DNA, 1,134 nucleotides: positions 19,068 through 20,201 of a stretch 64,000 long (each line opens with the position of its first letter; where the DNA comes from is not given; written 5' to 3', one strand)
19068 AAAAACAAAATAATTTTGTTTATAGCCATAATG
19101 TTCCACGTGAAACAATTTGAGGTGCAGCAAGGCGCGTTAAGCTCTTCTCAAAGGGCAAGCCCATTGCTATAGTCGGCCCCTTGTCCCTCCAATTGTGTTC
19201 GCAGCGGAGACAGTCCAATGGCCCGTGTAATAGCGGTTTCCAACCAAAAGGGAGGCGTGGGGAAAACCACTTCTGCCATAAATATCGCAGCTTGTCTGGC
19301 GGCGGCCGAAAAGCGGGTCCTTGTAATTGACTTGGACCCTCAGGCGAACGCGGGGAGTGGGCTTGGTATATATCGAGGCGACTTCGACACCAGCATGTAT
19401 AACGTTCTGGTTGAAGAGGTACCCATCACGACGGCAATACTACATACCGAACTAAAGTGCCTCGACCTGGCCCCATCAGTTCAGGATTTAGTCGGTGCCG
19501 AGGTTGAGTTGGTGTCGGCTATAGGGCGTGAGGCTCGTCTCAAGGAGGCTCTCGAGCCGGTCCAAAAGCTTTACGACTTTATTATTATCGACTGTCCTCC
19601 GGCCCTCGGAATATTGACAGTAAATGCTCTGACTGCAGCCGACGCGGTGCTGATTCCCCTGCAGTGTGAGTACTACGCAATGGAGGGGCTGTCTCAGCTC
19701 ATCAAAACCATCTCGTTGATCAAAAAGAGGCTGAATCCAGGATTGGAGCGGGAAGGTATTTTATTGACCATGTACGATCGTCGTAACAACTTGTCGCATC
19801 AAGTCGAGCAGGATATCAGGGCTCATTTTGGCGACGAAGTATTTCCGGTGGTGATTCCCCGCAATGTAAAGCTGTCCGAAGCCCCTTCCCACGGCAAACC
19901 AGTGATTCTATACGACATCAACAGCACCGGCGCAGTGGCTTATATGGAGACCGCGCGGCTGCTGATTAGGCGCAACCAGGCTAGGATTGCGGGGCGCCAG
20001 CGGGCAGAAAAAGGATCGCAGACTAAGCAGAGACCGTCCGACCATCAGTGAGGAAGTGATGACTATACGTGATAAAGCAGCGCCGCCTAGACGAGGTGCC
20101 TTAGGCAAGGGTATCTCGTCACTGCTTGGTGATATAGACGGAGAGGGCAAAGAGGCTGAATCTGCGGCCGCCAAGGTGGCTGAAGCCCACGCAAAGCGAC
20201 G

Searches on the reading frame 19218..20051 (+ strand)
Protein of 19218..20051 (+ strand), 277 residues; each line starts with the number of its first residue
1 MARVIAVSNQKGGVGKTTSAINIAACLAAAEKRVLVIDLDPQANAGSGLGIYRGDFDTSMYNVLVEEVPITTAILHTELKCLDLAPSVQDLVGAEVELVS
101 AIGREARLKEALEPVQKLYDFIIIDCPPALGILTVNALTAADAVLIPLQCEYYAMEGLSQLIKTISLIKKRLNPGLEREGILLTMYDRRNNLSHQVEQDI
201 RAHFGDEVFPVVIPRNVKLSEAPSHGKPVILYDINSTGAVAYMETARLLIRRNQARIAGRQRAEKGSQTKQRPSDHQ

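Call 9: find_encoding_contigs(protein=window:19218-20051:+, flank=10000, max_places=10)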
Protein window:19218-20051:+ (277 aa): 1 contig read that carries it; 1 place shown.
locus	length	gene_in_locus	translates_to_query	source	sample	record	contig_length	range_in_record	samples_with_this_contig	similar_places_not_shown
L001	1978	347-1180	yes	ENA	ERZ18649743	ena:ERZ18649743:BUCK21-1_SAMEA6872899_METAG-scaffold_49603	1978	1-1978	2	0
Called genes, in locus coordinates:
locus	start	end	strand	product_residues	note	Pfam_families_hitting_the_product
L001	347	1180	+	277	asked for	PF00142:Fer4_NifH (weak), PF01656:CbiA, PF02374:ArsA_ATPase (weak), PF06564:CBP_BcsQ, PF09140:MipZ (weak), PF10609:ParA (weak), PF13614:AAA_31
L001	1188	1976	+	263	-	?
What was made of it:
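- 19218..20051 (+): parA (277 aa). Pfam CbiA / AAA_31 / ParA assignments are in call 9.
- Tried and rejected: Exact look-up of the window's ParA (call 9).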

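Call 10: find_related_loci(query=window:19218-20051:+, collection=genome_contigs, flank=10000)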
Query window:19218-20051:+ (277 aa) in genome_contigs; peptide patterns used: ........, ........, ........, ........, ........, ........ (x = any residue, [..] = any of these).
600 stretches matched a pattern (row limit reached: there are more); 596 encode a relative of the query (tblastn E <= 1e-3); the best 80 are kept; 80 distinct loci.
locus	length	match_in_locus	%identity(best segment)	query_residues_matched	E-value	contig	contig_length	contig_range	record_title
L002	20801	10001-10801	75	1-266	2e-135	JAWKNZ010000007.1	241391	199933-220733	MAG: Bdellovibrionota bacterium isolate ABC2.93 ABC2.93.fa-7, whole genome shotgun sequence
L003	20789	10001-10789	56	1-263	6e-99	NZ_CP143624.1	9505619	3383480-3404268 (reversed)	Myxococcus sp. Y35 chromosome, complete genome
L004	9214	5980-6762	57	1-261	6e-97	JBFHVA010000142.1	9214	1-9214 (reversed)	MAG: Gammaproteobacteria bacterium isolate Mix_sand09.2021.07.G.31 k141_2618791_length_9214_cov_18.1071, whole genome sh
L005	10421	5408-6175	57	1-256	2e-96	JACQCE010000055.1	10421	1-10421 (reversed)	MAG: Nitrospirae bacterium isolate NC_groundwater_960_Pr1_S-0.2um_63_62 Montesol18-Sp2_coassembly_scaffold_288471, whole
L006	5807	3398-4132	61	2-246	7e-96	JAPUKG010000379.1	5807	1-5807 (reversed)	MAG: Proteobacteria bacterium isolate KW1-S15_187 KW1-S15_187_cg379, whole genome shotgun sequence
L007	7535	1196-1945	59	1-250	3e-95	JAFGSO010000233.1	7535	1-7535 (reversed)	MAG: Calditrichaeota bacterium isolate Zod_Metabat.906 k87_3437799, whole genome shotgun sequence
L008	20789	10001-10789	56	1-262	5e-95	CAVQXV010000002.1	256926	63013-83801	MAG: uncultured Gemmatimonadales bacterium isolate MFD00008.bin.2.66 genome assembly, contig: contig_25391, whole genome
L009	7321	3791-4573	57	2-263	7e-95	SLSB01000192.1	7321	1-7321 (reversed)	MAG: Candidatus Hydrogenedentota bacterium isolate CSSed165cm_592 CSSed16-5cm-45600, whole genome shotgun sequence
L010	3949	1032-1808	56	3-262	3e-94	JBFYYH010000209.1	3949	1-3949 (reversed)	MAG: Syntrophaceae bacterium isolate PPR_0403 k121_1191567, whole genome shotgun sequence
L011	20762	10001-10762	56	1-254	1e-93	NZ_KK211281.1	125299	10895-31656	Alkalihalobacillus bogoriensis ATCC BAA-922 T323DRAFT_scaffold00014.14, whole genome shotgun sequence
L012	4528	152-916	55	1-255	2e-93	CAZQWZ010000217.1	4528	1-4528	MAG TPA_asm: uncultured Roseivirgaceae bacterium isolate binchicken_co102_70 genome assembly, contig: NODE_16573_length_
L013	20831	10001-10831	52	1-276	4e-93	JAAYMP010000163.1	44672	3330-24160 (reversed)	MAG: Bacillota bacterium isolate AS20ysBPTH_40 98548_AS20, whole genome shotgun sequence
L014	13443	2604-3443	51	1-277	2e-92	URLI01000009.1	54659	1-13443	uncultured Prevotella sp. isolate UMGS1105 genome assembly, contig: NODE_25_length_54659_cov_13.922625, whole genome sho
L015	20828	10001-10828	51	1-275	2e-92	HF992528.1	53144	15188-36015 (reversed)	Prevotella sp. CAG:1185 genomic scaffold, scf26, whole genome shotgun sequence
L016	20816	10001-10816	52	1-272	2e-92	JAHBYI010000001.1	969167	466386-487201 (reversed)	MAG: Candidatus Paracaedibacteraceae bacterium isolate ACE_PRO20 PRO20_1, whole genome shotgun sequence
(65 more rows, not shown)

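Call 15: find_related_loci(query=window:19218-20051:+, collection=metagenome_contigs, flank=6000)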
Query window:19218-20051:+ (277 aa) in metagenome_contigs; peptide patterns used: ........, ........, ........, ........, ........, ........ (x = any residue, [..] = any of these).
600 stretches matched a pattern (row limit reached: there are more); 584 encode a relative of the query (tblastn E <= 1e-3); the best 80 are kept; 80 distinct loci.
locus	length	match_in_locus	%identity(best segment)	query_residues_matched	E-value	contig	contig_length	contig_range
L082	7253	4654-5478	57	1-272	5e-100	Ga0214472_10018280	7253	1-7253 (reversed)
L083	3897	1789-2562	57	1-258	4e-100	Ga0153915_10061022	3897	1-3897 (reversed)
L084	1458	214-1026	55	1-275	5e-104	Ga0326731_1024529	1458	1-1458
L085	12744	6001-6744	57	1-247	7e-97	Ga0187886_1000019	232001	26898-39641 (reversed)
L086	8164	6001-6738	60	2-247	3e-96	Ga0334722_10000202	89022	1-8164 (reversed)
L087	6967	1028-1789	56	1-254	3e-96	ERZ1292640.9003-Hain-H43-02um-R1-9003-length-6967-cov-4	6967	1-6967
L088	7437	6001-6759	55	1-252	2e-94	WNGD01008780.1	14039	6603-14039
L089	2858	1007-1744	56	1-247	8e-97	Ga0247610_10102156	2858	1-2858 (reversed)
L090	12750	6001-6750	57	1-250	4e-94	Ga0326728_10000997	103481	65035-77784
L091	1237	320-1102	54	1-261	4e-101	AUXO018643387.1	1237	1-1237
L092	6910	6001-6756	55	1-252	2e-93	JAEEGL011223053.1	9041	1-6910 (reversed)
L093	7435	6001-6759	55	1-253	5e-93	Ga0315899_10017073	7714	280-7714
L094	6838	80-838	55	1-253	5e-93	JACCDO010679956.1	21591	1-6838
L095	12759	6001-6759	55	1-252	5e-93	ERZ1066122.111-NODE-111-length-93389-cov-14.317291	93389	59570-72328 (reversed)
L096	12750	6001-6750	53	3-252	8e-93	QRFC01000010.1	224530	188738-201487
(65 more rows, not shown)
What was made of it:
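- Tried and rejected: ParA-based scans of genome_contigs and metagenome_contigs (calls 10, 15).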

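Call 32: find_homologous_proteins(query=window:19218-20051:+, max_evalue=1e-80)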
Query window:19218-20051:+ (277 aa): 5175 proteins with E <= 1e-80 among 8000 candidates; the best 120 are listed.
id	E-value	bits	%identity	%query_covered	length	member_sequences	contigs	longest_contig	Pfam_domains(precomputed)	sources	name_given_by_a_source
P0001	1.5e-171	587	97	100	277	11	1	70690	PF00142.25,PF10609.16,PF01656.30,PF13614.13,PF09140.18,PF06564.19,PF02374.22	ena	-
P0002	8.2e-156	535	88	100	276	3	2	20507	PF00142.25,PF10609.16,PF01656.30,PF13614.13,PF09140.18,PF06564.19,PF02374.22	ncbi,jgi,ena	jgi:chromosome partitioning protein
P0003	9.3e-155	532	86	100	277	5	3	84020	PF00142.25,PF10609.16,PF01656.30,PF13614.13,PF09140.18,PF06564.19,PF02374.22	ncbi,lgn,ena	-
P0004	1.4e-147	508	85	100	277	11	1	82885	PF00142.25,PF10609.16,PF01656.30,PF13614.13,PF09140.18,PF06564.19,PF02374.22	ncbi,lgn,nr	ncbi:MAG: AAA family ATPase [Proteobacteria bacterium]|nr:AAA family ATPase [Pseudomonadota bacteriu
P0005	4.2e-146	503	86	100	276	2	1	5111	PF00142.25,PF10609.16,PF01656.30,PF13614.13,PF09140.18,PF06564.19,PF02374.22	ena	-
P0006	5.4e-145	500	85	99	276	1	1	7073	PF00142.25,PF10609.16,PF01656.30,PF13614.13,PF09140.18,PF06564.19,PF02374.22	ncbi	-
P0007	1.1e-144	499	88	93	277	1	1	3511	PF00142.25,PF10609.16,PF01656.30,PF13614.13,PF09140.18,PF06564.19,PF02374.22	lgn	-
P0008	2.8e-144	497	84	99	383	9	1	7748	PF00142.25,PF10609.16,PF01656.30,PF13614.13,PF09140.18,PF06564.19,PF02374.22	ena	-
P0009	3.0e-144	497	92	91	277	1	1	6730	PF00142.25,PF10609.16,PF01656.30,PF13614.13,PF09140.18,PF06564.19,PF02374.22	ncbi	-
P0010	3.9e-144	497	91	91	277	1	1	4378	PF00142.25,PF10609.16,PF01656.30,PF13614.13,PF09140.18,PF06564.19,PF02374.22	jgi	jgi:chromosome partitioning protein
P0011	5.8e-144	496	90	91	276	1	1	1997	PF00142.25,PF10609.16,PF01656.30,PF13614.13,PF09140.18,PF06564.19,PF02374.22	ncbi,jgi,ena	jgi:chromosome partitioning protein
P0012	9.5e-144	496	85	100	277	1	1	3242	PF00142.25,PF10609.16,PF01656.30,PF13614.13,PF09140.18,PF06564.19,PF02374.22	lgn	-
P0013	1.2e-143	495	91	91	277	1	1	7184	PF00142.25,PF10609.16,PF01656.30,PF13614.13,PF09140.18,PF06564.19,PF02374.22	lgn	-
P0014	4.2e-143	494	91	91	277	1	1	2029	PF00142.25,PF10609.16,PF01656.30,PF13614.13,PF09140.18,PF06564.19,PF02374.22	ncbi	-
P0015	1.0e-142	492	88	91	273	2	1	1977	PF00142.25,PF10609.16,PF01656.30,PF13614.13,PF09140.18,PF06564.19,PF02374.22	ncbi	-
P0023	9.5e-141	486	87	92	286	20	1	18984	PF00142.25,PF10609.16,PF01656.30,PF13614.13,PF09140.18,PF06564.19,PF02374.22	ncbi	-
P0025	2.2e-140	485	88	92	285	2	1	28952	PF00142.25,PF10609.16,PF01656.30,PF13614.13,PF09140.18,PF06564.19,PF02374.22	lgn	-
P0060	2.7e-134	465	85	91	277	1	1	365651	PF00142.25,PF10609.16,PF01656.30,PF13614.13,PF09140.18,PF06564.19,PF02374.22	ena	-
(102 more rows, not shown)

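Call 33: find_encoding_contigs(protein=P0001, flank=7000, max_places=4)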
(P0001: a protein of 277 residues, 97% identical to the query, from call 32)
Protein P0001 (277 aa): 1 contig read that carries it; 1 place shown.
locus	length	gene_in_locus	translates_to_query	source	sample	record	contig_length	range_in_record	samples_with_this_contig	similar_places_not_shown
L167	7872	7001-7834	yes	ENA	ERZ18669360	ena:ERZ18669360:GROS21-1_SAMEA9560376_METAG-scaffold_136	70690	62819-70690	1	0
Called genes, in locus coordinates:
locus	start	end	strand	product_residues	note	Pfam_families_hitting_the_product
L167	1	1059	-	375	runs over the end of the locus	PF00712:DNA_pol3_beta, PF02767:DNA_pol3_beta_2, PF02768:DNA_pol3_beta_3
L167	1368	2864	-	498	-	PF11638:DnaA_N (weak), PF00308:Bac_DnaA, PF01695:IstB_IS21 (weak), PF22688:Hda_lid (faint), PF08299:Bac_DnaA_C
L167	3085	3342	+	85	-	-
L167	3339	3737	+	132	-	-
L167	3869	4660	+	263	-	PF00119:ATP-synt_A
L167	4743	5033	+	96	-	PF00137:ATP-synt_C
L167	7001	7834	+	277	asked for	PF00142:Fer4_NifH (faint), PF01656:CbiA, PF02374:ArsA_ATPase (weak), PF06564:CBP_BcsQ, PF09140:MipZ (weak), PF10609:ParA (weak), PF13614:AAA_31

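Call 34: find_encoding_contigs(protein=P0002, flank=7000, max_places=4)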
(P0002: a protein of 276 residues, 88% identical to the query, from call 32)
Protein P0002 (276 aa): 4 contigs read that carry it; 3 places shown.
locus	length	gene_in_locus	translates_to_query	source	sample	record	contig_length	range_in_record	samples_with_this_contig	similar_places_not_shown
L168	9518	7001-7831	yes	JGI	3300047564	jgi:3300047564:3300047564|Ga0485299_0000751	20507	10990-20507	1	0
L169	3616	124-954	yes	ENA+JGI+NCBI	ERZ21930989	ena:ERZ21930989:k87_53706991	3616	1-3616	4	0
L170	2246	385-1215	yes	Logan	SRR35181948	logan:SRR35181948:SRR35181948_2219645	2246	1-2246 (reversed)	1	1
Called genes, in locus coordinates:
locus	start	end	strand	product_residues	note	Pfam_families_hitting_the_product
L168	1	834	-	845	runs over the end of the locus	PF02518:HATPase_c, PF00204:DNA_gyraseB, PF01751:Toprim, PF21249:GyrB_hook (weak), PF00986:DNA_gyraseB_C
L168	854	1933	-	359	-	PF00712:DNA_pol3_beta, PF02767:DNA_pol3_beta_2, PF02768:DNA_pol3_beta_3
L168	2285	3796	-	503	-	PF00308:Bac_DnaA, PF01695:IstB_IS21, PF22688:Hda_lid (weak), PF08299:Bac_DnaA_C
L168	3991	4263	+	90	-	-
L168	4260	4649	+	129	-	-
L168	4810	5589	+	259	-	PF00119:ATP-synt_A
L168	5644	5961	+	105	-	PF00137:ATP-synt_C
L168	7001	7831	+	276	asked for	PF00142:Fer4_NifH (faint), PF01656:CbiA, PF02374:ArsA_ATPase (weak), PF06564:CBP_BcsQ, PF09140:MipZ (weak), PF10609:ParA, PF13614:AAA_31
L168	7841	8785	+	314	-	PF02195:ParB_N, PF17762:HTH_ParB, PF23552:ParB_C (weak)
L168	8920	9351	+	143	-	-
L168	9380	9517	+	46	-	?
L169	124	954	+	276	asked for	PF00142:Fer4_NifH (faint), PF01656:CbiA, PF02374:ArsA_ATPase (weak), PF06564:CBP_BcsQ, PF09140:MipZ (weak), PF10609:ParA, PF13614:AAA_31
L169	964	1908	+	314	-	PF02195:ParB_N, PF17762:HTH_ParB, PF23552:ParB_C (weak)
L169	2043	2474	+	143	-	-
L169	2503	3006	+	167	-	-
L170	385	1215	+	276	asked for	PF00142:Fer4_NifH (faint), PF01656:CbiA, PF02374:ArsA_ATPase (weak), PF06564:CBP_BcsQ, PF09140:MipZ (weak), PF10609:ParA, PF13614:AAA_31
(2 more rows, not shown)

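Call 35: find_encoding_contigs(protein=P0003, flank=7000, max_places=4)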
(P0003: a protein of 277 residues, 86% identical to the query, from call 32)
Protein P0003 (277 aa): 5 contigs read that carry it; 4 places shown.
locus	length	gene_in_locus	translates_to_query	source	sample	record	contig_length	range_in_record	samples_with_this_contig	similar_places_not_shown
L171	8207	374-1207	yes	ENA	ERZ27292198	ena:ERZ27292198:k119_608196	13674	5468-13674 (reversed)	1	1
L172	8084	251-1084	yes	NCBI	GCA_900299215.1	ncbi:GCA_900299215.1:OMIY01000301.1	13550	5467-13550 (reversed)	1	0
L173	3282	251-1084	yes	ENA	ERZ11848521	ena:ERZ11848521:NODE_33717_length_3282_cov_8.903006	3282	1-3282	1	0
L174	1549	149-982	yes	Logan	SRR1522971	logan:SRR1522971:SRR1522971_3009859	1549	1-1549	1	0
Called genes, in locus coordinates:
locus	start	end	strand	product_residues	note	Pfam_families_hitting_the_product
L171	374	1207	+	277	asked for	PF00142:Fer4_NifH (faint), PF01656:CbiA, PF02374:ArsA_ATPase (weak), PF06564:CBP_BcsQ, PF09140:MipZ (weak), PF10609:ParA, PF13614:AAA_31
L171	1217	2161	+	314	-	PF02195:ParB_N, PF17762:HTH_ParB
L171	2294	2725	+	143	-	-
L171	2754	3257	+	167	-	PF00430:ATP-synt_B, PF05405:Mt_ATP-synt_B (weak)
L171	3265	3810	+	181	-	PF00213:OSCP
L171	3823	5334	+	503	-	PF02874:ATP-synt_ab_N, PF00006:ATP-synt_ab, PF06745:ATPase (weak), PF00306:ATP-synt_ab_C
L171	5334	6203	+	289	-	PF00231:ATP-synt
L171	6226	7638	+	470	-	PF02874:ATP-synt_ab_N, PF00006:ATP-synt_ab, PF22919:ATP-synt_VA_C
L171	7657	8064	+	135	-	PF02823:ATP-synt_DE_N, PF00401:ATP-synt_DE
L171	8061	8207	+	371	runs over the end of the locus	PF13439:Glyco_transf_4, PF20706:GT4-conflict, PF00534:Glycos_transf_1, PF13692:Glyco_trans_1_4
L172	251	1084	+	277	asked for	PF00142:Fer4_NifH (faint), PF01656:CbiA, PF02374:ArsA_ATPase (weak), PF06564:CBP_BcsQ, PF09140:MipZ (weak), PF10609:ParA, PF13614:AAA_31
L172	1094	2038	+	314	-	PF02195:ParB_N, PF17762:HTH_ParB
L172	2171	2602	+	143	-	-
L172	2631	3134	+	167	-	PF00430:ATP-synt_B, PF05405:Mt_ATP-synt_B (weak)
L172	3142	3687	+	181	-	PF00213:OSCP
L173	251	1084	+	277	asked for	PF00142:Fer4_NifH (faint), PF01656:CbiA, PF02374:ArsA_ATPase (weak), PF06564:CBP_BcsQ, PF09140:MipZ (weak), PF10609:ParA, PF13614:AAA_31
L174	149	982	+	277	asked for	PF00142:Fer4_NifH (faint), PF01656:CbiA, PF02374:ArsA_ATPase (weak), PF06564:CBP_BcsQ, PF09140:MipZ (weak), PF10609:ParA, PF13614:AAA_31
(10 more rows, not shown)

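Call 36: find_encoding_contigs(protein=P0004, flank=7000, max_places=4)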
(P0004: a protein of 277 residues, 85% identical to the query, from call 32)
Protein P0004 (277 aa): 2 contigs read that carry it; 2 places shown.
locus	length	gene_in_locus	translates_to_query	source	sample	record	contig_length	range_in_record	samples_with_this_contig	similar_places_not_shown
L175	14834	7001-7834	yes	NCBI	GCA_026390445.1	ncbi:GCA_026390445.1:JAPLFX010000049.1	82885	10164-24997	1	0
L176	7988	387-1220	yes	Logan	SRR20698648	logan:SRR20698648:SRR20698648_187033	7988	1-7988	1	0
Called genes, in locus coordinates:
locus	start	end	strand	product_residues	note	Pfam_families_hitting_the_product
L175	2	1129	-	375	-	PF00712:DNA_pol3_beta, PF02767:DNA_pol3_beta_2, PF02768:DNA_pol3_beta_3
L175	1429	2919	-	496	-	PF11638:DnaA_N (weak), PF00308:Bac_DnaA, PF01695:IstB_IS21 (weak), PF22688:Hda_lid (weak), PF08299:Bac_DnaA_C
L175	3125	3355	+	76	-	-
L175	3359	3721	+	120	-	-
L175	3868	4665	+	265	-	PF00119:ATP-synt_A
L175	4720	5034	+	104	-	PF00137:ATP-synt_C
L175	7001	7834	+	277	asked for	PF00142:Fer4_NifH (faint), PF01656:CbiA, PF02374:ArsA_ATPase (weak), PF06564:CBP_BcsQ, PF09140:MipZ (weak), PF10609:ParA (weak), PF13614:AAA_31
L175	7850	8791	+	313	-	PF02195:ParB_N, PF17762:HTH_ParB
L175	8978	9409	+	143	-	-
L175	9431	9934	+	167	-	PF00430:ATP-synt_B, PF05405:Mt_ATP-synt_B (weak)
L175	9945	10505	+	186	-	PF00213:OSCP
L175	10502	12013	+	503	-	PF02874:ATP-synt_ab_N, PF00006:ATP-synt_ab, PF00306:ATP-synt_ab_C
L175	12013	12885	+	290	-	PF00231:ATP-synt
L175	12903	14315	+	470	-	PF02874:ATP-synt_ab_N, PF00006:ATP-synt_ab, PF22919:ATP-synt_VA_C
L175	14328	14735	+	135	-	PF02823:ATP-synt_DE_N, PF00401:ATP-synt_DE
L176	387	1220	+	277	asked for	PF00142:Fer4_NifH (faint), PF01656:CbiA, PF02374:ArsA_ATPase (weak), PF06564:CBP_BcsQ, PF09140:MipZ (weak), PF10609:ParA (weak), PF13614:AAA_31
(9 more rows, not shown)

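Call 38: find_encoding_contigs(protein=P0025, flank=7000, max_places=3)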
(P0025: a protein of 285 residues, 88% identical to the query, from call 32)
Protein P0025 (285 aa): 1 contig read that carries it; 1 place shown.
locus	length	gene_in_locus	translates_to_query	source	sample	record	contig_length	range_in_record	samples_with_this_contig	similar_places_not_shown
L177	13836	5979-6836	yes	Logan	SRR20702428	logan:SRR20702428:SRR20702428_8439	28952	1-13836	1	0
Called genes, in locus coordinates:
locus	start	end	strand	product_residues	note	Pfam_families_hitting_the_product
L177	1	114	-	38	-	?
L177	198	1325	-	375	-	PF00712:DNA_pol3_beta, PF02767:DNA_pol3_beta_2, PF02768:DNA_pol3_beta_3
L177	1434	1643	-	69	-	-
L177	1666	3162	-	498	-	PF11638:DnaA_N, PF00308:Bac_DnaA, PF01695:IstB_IS21 (weak), PF22688:Hda_lid (faint), PF08299:Bac_DnaA_C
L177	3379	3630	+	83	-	-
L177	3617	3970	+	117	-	-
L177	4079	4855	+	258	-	PF00119:ATP-synt_A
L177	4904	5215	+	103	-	PF00137:ATP-synt_C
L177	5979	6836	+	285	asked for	PF00142:Fer4_NifH (weak), PF01656:CbiA, PF02374:ArsA_ATPase (weak), PF06564:CBP_BcsQ, PF09140:MipZ (faint), PF10609:ParA, PF13614:AAA_31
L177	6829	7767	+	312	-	PF02195:ParB_N, PF17762:HTH_ParB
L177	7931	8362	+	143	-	PF00430:ATP-synt_B (weak)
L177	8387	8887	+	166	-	PF00430:ATP-synt_B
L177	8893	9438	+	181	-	PF00213:OSCP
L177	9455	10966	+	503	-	PF02874:ATP-synt_ab_N, PF09378:HAS-barrel (faint), PF00006:ATP-synt_ab, PF00306:ATP-synt_ab_C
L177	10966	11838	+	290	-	PF00231:ATP-synt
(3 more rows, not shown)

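Call 39: find_encoding_contigs(protein=P0023, flank=7000, max_places=3)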
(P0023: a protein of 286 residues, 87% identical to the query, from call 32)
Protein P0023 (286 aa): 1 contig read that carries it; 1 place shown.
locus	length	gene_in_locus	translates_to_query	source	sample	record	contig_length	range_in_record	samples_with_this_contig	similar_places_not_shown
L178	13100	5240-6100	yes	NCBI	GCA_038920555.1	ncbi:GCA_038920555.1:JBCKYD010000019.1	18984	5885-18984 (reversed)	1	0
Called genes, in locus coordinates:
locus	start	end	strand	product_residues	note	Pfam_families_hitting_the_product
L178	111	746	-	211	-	PF00712:DNA_pol3_beta, PF02767:DNA_pol3_beta_2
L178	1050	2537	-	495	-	PF11638:DnaA_N, PF00308:Bac_DnaA, PF01695:IstB_IS21 (weak), PF22688:Hda_lid (weak), PF08299:Bac_DnaA_C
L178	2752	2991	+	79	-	-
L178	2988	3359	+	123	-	-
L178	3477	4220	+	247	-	PF00119:ATP-synt_A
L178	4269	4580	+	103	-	PF00137:ATP-synt_C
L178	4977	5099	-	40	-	-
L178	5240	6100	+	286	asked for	PF00142:Fer4_NifH (faint), PF01656:CbiA, PF02374:ArsA_ATPase (weak), PF06564:CBP_BcsQ, PF09140:MipZ (weak), PF10609:ParA (weak), PF13614:AAA_31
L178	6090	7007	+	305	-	PF02195:ParB_N, PF17762:HTH_ParB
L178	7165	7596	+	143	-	-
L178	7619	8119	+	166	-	-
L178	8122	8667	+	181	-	PF00213:OSCP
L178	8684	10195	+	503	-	PF02874:ATP-synt_ab_N, PF09378:HAS-barrel (weak), PF00006:ATP-synt_ab, PF06745:ATPase (weak), PF00306:ATP-synt_ab_C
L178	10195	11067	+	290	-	PF00231:ATP-synt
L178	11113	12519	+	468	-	PF02874:ATP-synt_ab_N, PF00006:ATP-synt_ab, PF22919:ATP-synt_VA_C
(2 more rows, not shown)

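Call 40: find_encoding_contigs(protein=P0060, flank=7000, max_places=3)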
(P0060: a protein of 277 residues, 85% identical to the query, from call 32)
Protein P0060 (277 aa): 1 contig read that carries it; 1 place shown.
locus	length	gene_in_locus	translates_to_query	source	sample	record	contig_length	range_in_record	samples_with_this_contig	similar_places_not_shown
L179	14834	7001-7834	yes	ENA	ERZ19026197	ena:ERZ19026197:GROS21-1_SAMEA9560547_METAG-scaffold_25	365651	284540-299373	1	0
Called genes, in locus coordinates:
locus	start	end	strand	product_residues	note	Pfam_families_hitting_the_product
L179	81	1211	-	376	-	PF00712:DNA_pol3_beta, PF02767:DNA_pol3_beta_2, PF02768:DNA_pol3_beta_3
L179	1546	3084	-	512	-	PF11638:DnaA_N, PF00308:Bac_DnaA, PF01695:IstB_IS21 (weak), PF22688:Hda_lid (faint), PF08299:Bac_DnaA_C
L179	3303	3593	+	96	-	-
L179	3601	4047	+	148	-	-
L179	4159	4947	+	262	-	PF00119:ATP-synt_A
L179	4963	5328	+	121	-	PF00137:ATP-synt_C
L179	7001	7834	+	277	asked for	PF00142:Fer4_NifH (weak), PF01656:CbiA, PF02374:ArsA_ATPase (weak), PF06564:CBP_BcsQ, PF09140:MipZ (weak), PF10609:ParA, PF13614:AAA_31, PF09140:MipZ (weak)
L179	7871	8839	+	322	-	PF02195:ParB_N, PF17762:HTH_ParB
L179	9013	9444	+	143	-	-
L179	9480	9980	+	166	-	PF00430:ATP-synt_B (weak)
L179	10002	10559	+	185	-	PF00213:OSCP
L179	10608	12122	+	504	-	PF02874:ATP-synt_ab_N, PF00006:ATP-synt_ab, PF06745:ATPase (weak), PF00306:ATP-synt_ab_C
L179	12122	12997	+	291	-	PF00231:ATP-synt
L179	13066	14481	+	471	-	PF02874:ATP-synt_ab_N, PF00006:ATP-synt_ab, PF22919:ATP-synt_VA_C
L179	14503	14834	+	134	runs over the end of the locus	PF02823:ATP-synt_DE_N, PF00401:ATP-synt_DE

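Call 44: list_cluster_members(proteins=[P0001, window:19218-20051:+])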
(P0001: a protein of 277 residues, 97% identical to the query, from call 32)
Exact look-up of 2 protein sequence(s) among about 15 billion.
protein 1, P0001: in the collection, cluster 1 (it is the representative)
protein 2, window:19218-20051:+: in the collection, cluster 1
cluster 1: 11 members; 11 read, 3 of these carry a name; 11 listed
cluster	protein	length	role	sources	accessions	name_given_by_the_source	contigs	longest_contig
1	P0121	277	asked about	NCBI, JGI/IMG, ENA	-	chromosome partitioning protein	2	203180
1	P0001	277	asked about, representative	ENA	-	-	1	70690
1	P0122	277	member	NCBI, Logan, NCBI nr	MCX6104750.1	MAG: AAA family ATPase [Proteobacteria bacterium] | AAA family ATPase [Pseudomonadota bacterium]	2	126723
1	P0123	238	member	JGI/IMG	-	chromosome partitioning protein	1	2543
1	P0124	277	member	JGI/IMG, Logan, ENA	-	-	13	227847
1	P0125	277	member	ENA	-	-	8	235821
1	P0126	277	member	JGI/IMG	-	-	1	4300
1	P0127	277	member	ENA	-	-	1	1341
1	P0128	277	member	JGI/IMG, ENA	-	-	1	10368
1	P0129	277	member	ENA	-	-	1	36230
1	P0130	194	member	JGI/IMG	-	-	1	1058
